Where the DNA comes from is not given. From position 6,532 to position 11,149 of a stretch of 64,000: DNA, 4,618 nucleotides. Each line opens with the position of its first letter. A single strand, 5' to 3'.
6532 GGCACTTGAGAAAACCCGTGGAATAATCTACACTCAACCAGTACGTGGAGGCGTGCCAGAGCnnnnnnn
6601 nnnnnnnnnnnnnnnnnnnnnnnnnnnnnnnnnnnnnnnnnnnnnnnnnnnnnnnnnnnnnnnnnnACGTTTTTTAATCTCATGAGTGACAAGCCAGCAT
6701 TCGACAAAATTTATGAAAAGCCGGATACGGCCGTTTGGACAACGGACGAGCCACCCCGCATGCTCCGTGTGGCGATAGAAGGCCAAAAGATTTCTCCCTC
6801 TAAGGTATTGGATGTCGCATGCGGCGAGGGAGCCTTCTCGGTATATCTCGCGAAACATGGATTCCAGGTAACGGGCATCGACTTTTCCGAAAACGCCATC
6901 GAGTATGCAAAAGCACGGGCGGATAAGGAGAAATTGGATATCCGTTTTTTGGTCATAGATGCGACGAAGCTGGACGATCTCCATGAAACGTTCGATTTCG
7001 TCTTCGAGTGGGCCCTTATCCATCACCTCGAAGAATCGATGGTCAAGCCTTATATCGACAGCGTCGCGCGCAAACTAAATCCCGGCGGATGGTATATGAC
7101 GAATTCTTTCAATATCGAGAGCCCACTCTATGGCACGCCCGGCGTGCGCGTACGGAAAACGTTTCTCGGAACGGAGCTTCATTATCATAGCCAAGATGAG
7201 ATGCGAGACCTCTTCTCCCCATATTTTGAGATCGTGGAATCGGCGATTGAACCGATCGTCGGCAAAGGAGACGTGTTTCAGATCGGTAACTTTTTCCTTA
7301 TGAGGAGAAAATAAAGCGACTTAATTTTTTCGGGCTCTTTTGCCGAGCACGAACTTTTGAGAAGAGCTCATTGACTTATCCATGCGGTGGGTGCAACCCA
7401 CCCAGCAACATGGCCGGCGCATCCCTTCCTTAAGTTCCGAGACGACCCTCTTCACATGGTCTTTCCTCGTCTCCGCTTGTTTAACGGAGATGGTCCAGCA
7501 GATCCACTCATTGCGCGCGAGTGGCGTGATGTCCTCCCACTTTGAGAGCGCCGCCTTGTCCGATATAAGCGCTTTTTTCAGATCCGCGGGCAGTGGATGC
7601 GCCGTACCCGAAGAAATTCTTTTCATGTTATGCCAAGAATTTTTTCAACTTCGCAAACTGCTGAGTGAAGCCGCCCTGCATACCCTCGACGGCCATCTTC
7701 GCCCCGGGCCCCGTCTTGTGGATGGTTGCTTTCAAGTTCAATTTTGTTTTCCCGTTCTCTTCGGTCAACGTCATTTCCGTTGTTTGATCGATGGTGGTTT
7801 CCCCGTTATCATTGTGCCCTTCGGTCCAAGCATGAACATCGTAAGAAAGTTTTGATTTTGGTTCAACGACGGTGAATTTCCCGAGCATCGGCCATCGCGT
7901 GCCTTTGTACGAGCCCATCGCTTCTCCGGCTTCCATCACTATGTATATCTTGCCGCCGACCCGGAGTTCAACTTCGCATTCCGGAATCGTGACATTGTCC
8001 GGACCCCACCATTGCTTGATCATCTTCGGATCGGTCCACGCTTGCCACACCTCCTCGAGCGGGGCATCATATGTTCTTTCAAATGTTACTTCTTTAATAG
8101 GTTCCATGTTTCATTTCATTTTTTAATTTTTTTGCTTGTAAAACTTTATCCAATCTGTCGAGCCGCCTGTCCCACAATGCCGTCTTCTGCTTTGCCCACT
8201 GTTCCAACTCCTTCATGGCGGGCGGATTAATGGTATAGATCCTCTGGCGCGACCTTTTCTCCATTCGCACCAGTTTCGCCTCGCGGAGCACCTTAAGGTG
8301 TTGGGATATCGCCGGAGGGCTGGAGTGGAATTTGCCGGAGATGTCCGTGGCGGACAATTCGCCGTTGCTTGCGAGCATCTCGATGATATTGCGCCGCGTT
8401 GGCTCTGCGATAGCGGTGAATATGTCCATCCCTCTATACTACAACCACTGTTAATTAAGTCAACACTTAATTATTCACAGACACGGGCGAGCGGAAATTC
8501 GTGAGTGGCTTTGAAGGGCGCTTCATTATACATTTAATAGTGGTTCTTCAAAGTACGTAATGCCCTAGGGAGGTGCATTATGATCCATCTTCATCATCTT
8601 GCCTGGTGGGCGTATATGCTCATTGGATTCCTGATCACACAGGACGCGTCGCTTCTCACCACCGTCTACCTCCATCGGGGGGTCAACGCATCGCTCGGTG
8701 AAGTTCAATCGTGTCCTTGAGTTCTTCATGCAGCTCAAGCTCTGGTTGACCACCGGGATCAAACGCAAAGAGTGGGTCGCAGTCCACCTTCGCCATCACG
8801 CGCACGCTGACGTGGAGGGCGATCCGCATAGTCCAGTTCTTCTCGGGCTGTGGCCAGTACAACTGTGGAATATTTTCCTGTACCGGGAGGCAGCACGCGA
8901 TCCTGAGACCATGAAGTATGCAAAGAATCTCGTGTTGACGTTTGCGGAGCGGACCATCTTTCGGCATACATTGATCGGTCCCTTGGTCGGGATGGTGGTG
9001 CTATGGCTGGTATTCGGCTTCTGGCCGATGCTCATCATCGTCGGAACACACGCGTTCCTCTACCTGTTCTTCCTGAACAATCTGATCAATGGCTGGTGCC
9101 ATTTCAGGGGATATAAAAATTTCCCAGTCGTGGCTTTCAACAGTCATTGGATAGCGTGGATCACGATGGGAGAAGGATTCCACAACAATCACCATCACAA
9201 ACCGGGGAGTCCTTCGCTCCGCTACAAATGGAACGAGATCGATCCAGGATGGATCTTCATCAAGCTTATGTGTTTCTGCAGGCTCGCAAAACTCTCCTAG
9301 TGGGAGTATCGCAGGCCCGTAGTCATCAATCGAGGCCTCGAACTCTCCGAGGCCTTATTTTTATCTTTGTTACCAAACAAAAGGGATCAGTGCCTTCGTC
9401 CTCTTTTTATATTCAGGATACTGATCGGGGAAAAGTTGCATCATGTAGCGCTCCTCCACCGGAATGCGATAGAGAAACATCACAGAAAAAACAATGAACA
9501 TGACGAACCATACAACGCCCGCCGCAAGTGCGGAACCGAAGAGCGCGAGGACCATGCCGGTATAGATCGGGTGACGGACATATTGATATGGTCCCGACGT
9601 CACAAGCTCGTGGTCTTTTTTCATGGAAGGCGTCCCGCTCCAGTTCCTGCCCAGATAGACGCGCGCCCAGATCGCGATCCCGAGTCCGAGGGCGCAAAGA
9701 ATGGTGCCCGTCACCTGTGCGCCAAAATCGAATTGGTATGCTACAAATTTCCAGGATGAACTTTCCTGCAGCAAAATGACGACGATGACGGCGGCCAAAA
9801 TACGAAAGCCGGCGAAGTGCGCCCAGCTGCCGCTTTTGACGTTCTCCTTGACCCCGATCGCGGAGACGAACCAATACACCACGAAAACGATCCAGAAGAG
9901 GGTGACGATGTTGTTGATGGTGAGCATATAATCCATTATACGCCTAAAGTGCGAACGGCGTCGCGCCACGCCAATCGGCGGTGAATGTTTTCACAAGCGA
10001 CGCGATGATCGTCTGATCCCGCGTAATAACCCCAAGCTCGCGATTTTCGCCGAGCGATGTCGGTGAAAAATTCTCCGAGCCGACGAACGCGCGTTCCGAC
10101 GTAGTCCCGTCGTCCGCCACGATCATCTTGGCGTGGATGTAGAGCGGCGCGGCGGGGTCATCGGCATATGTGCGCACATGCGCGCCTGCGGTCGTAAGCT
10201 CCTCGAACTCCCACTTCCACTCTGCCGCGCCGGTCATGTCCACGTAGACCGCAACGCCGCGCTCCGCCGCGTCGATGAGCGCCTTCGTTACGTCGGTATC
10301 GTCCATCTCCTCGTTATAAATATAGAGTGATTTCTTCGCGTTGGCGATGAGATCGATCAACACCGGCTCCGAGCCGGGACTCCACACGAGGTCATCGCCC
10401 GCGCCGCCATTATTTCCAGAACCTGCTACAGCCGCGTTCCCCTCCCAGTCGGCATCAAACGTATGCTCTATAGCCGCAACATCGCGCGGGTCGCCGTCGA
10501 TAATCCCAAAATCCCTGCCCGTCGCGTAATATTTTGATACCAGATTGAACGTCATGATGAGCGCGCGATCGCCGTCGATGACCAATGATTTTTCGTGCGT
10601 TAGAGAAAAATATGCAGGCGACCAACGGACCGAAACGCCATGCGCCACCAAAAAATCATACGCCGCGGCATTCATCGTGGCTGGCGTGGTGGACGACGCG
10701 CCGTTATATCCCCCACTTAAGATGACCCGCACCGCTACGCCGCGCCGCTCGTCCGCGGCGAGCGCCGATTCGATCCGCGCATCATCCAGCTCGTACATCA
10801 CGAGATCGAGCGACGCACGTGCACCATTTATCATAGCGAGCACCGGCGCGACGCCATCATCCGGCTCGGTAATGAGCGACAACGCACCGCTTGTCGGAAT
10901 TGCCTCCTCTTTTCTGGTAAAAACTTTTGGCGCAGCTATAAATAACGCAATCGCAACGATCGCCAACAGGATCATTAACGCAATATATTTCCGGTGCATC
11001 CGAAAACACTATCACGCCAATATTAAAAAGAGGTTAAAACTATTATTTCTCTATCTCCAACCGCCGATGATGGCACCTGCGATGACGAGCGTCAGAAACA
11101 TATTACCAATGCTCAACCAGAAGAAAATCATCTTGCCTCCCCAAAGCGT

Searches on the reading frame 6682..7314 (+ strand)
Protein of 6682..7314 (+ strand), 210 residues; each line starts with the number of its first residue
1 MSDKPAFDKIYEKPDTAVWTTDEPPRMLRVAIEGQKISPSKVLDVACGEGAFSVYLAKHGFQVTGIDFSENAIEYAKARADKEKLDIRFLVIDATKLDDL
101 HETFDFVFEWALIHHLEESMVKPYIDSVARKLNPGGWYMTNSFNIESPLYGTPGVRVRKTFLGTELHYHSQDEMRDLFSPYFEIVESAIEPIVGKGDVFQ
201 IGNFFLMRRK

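Call 66: search_protein_families(library=pfam, proteins=[window:6682-7314:+], max_evalue=0.00001)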
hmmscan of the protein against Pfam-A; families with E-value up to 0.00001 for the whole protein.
window:6682-7314:+ (210 aa): 10 families
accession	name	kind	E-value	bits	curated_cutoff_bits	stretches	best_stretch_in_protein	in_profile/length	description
PF13649.12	Methyltransf_25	-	1.1e-23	84.1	27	1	42-136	1-97/97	Methyltransferase domain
PF08241.18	Methyltransf_11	-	1.7e-19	70.7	21.2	1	43-139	1-94/95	Methyltransferase domain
PF13847.12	Methyltransf_31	-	3.9e-19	69.2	27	1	41-150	6-119/145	Methyltransferase domain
PF03848.20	TehB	-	3.2e-16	59.8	20.4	1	35-139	27-131/193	Tellurite resistance protein TehB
PF08242.18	Methyltransf_12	-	1.6e-15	58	30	1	43-137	1-97/98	Methyltransferase domain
PF13489.12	Methyltransf_23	-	1.8e-14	54.3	27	1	36-147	20-123/164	Methyltransferase domain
PF02353.26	CMAS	-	1.9e-09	37.7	27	1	40-144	64-168/273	Mycolic acid cyclopropane synthetase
PF01209.24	Ubie_methyltran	-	9.1e-09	35.4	20.1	1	38-107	47-120/233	ubiE/COQ5 methyltransferase family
PF05724.17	TPMT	-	6.1e-08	33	26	1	19-139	17-152/218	Thiopurine S-methyltransferase (TPMT)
PF05175.20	MTS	-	2e-07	31.2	23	1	39-136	32-134/170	Methyltransferase small domain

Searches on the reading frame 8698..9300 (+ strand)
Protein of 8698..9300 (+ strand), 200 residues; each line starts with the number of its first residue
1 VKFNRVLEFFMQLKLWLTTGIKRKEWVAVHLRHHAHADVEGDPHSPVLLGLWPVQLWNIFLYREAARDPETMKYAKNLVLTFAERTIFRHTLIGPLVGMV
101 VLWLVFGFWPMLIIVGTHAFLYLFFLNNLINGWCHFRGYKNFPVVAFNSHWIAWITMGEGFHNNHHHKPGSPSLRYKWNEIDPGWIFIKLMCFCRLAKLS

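Call 66: search_protein_families(library=pfam, proteins=[window:8698-9300:+], max_evalue=0.00001)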
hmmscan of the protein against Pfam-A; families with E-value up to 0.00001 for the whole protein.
window:8698-9300:+ (200 aa): 1 family
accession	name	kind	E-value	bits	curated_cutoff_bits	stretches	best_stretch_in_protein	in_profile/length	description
PF00487.30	FA_desaturase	-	4.9e-12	46.6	29.7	1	4-176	39-231/253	Fatty acid desaturase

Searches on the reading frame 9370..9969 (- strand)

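Call 66: search_protein_families(library=pfam, proteins=[window:9370-9969:-], max_evalue=0.00001)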
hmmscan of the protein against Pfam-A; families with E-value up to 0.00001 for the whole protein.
window:9370-9969:- (199 aa): 3 families
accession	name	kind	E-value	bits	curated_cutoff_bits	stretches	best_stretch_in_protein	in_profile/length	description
PF04191.18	PEMT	-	7e-17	62.2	25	1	86-182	4-104/105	Phospholipid methyltransferase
PF04140.19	ICMT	-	3.8e-15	56.5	24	1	91-177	4-94/95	Isoprenylcysteine carboxyl methyltransferase (ICMT) family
PF02544.21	Steroid_dh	-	4.3e-06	27.2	22.6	1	86-199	43-150/150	3-oxo-5-alpha-steroid 4-dehydrogenase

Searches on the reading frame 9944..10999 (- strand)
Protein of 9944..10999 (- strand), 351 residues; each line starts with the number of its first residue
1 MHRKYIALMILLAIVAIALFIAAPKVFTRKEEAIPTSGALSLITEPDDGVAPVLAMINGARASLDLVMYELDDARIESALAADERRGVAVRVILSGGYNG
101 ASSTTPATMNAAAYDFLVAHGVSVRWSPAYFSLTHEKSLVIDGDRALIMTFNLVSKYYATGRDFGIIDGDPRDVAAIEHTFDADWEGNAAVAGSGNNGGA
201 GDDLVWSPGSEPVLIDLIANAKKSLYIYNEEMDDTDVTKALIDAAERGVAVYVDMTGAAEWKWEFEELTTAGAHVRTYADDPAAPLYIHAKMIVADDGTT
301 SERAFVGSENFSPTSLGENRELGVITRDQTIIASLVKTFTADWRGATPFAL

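Call 66: search_protein_families(library=pfam, proteins=[window:9944-10999:-], max_evalue=0.00001)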
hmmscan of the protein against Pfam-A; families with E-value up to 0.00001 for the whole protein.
window:9944-10999:- (351 aa): 2 families
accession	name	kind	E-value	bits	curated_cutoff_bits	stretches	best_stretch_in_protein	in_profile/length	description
PF13091.12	PLDc_2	-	2.2e-38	131.5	27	2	214-343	1-132/132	PLD-like domain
PF00614.28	PLDc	-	5.3e-08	33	21.9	0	135-155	6-26/28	Phospholipase D Active site motif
